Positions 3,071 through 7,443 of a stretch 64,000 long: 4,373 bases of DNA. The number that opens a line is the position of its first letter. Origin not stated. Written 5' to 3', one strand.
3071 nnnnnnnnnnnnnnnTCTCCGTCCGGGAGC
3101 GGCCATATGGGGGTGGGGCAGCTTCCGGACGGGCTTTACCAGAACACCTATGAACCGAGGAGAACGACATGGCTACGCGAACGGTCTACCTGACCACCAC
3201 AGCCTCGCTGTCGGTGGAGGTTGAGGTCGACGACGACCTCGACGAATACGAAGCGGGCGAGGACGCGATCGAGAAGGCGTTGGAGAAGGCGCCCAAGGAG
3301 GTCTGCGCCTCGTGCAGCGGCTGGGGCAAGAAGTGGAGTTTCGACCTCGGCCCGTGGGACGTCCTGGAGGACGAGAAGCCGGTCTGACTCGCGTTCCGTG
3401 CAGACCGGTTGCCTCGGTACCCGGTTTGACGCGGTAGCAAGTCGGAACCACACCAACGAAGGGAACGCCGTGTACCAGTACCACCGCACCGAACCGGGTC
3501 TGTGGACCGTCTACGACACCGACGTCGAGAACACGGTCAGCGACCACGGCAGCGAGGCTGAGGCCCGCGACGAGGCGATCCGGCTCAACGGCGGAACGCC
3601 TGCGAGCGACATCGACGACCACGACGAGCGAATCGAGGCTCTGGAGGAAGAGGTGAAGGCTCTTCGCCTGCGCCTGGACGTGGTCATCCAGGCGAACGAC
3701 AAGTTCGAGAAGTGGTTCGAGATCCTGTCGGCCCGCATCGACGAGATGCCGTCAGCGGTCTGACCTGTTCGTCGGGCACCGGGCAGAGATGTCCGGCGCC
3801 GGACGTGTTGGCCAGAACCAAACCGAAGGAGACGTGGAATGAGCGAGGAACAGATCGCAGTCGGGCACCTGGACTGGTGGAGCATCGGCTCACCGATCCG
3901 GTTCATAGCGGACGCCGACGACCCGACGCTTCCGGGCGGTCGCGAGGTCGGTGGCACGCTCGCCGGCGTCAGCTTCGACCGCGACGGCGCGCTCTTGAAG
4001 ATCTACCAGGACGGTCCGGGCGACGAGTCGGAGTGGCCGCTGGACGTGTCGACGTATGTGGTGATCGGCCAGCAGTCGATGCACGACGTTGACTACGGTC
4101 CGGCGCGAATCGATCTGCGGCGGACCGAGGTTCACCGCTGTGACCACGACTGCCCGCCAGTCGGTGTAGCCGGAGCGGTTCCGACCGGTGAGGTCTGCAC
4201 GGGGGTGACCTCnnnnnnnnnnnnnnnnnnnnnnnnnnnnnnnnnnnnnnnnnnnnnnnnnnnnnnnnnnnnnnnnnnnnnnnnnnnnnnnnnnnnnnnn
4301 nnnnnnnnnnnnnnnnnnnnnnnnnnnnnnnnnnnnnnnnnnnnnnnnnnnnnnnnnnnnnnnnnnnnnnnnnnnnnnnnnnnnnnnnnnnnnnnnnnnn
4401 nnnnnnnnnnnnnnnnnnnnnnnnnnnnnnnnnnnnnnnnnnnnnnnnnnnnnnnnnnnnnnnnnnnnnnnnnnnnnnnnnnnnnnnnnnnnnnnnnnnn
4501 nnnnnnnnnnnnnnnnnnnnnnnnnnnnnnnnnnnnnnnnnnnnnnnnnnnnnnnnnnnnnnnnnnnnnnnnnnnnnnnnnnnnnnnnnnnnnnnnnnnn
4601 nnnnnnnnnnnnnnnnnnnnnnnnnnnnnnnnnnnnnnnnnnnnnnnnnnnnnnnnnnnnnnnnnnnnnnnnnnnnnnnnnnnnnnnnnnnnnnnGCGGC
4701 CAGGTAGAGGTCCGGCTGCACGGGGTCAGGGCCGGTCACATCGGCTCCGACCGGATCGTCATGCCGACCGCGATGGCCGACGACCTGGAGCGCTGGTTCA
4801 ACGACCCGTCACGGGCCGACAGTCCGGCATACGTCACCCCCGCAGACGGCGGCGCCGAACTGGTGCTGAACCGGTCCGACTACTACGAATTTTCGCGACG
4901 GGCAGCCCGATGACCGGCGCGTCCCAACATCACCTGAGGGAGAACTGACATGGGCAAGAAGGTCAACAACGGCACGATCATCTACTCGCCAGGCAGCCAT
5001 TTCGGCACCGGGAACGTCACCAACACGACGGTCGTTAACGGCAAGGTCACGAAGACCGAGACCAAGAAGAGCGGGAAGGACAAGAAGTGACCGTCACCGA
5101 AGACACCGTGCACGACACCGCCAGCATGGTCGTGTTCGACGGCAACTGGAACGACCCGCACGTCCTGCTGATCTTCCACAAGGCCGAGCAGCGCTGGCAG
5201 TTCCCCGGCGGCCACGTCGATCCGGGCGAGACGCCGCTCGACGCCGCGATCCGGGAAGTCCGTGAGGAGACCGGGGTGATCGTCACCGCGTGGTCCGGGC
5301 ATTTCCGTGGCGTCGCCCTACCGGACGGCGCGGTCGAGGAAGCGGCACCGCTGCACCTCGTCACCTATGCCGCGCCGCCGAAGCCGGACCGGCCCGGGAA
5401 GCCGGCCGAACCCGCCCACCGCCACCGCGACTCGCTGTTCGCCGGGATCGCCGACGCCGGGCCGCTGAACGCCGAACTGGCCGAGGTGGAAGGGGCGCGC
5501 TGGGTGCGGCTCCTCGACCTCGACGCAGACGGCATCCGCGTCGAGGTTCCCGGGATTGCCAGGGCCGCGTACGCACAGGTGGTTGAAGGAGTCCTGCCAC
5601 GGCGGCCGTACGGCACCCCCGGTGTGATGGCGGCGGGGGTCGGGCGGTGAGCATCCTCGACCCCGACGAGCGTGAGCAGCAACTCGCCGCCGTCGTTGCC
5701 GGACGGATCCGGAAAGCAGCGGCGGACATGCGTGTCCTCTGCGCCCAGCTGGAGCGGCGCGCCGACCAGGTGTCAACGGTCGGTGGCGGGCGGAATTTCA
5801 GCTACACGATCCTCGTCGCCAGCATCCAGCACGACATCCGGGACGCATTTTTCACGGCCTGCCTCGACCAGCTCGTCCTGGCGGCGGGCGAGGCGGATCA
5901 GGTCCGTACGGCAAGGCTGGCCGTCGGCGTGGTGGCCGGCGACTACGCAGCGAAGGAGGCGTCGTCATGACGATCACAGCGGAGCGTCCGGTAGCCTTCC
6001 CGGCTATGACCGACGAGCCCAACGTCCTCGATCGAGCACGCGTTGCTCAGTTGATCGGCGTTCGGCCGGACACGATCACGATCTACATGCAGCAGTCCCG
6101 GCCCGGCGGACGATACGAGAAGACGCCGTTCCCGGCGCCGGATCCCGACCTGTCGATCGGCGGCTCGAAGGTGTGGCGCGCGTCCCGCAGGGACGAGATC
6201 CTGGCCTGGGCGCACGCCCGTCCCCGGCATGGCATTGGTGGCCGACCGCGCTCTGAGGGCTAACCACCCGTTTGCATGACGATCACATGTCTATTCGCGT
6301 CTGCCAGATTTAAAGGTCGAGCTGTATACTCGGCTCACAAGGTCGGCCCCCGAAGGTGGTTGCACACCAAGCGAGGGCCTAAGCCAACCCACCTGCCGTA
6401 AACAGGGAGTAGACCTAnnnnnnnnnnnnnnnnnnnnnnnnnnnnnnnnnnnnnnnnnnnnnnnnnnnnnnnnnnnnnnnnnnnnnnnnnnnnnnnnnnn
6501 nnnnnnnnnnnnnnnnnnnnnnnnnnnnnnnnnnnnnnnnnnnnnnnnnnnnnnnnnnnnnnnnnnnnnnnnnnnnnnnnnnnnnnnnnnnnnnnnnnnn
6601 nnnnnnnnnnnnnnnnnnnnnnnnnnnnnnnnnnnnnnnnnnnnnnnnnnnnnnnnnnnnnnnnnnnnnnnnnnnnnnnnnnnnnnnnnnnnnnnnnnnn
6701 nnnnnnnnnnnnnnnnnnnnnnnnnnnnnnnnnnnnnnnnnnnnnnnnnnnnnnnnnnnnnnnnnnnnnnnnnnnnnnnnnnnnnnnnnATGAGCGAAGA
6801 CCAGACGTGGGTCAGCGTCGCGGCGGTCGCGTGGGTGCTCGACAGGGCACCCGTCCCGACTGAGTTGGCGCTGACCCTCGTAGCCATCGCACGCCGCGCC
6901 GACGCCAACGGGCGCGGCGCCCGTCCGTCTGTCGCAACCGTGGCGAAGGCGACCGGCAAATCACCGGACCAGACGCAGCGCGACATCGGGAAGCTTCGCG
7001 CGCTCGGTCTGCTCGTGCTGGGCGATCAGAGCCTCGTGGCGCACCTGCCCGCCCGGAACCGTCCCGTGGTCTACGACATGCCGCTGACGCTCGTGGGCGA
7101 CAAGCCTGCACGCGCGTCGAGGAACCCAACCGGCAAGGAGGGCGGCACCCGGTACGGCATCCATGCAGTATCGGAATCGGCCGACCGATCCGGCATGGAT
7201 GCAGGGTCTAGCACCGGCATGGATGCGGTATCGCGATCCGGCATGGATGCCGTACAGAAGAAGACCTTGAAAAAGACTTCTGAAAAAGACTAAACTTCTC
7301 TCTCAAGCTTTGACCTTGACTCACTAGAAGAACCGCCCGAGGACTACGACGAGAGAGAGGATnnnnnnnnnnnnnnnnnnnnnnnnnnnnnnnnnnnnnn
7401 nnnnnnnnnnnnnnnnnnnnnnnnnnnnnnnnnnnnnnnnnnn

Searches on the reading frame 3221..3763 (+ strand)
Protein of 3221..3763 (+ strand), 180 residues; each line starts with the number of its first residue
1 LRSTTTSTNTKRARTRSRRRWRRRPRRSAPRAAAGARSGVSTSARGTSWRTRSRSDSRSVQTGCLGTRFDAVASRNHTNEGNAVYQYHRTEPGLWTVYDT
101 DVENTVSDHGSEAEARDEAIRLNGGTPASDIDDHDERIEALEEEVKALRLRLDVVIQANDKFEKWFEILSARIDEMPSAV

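Call 113: search_protein_families(library=pfam, proteins=[window:3221-3763:+], max_evalue=0.001)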
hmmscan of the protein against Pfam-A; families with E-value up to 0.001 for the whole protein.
window:3221-3763:+ (180 aa): 1 family
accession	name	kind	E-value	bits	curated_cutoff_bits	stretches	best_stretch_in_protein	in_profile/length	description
PF23991.1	DUF7310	-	0.00032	21.5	40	1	102-174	8-82/83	Coiled-coil region of unknown function (DUF7310)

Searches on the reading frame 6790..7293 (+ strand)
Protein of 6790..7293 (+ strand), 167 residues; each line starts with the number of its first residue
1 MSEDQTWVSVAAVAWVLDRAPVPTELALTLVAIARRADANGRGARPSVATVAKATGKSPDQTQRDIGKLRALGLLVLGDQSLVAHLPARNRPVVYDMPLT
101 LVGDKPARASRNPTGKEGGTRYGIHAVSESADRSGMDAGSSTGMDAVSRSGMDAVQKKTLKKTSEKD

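Call 13: search_protein_families(library=pfam, proteins=[window:6790-7293:+], max_evalue=0.01)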
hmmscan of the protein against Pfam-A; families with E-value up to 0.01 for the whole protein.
window:6790-7293:+ (167 aa): 1 family
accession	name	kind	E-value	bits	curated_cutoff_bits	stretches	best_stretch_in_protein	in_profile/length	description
PF13730.12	HTH_36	-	7.2e-08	32.6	25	1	27-75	8-55/55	Helix-turn-helix domain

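Call 14: search_protein_families(library=phrogs, proteins=[window:6790-7293:+], max_evalue=0.001)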
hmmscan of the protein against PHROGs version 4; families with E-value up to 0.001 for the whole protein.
window:6790-7293:+ (167 aa): 4 families
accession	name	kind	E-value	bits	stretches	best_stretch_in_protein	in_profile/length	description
phrog_1032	-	DNA, RNA and nucleotide metabolism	4.4e-13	50.9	1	8-128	1-133/281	replication initiation protein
phrog_678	-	DNA, RNA and nucleotide metabolism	9.3e-06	26.4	1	9-98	60-135/346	replication initiation O-like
phrog_27344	-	DNA, RNA and nucleotide metabolism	0.0005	20.6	1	23-100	19-90/347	replication initiation protein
phrog_270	-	DNA, RNA and nucleotide metabolism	0.00071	20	1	14-77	37-99/383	replication initiation protein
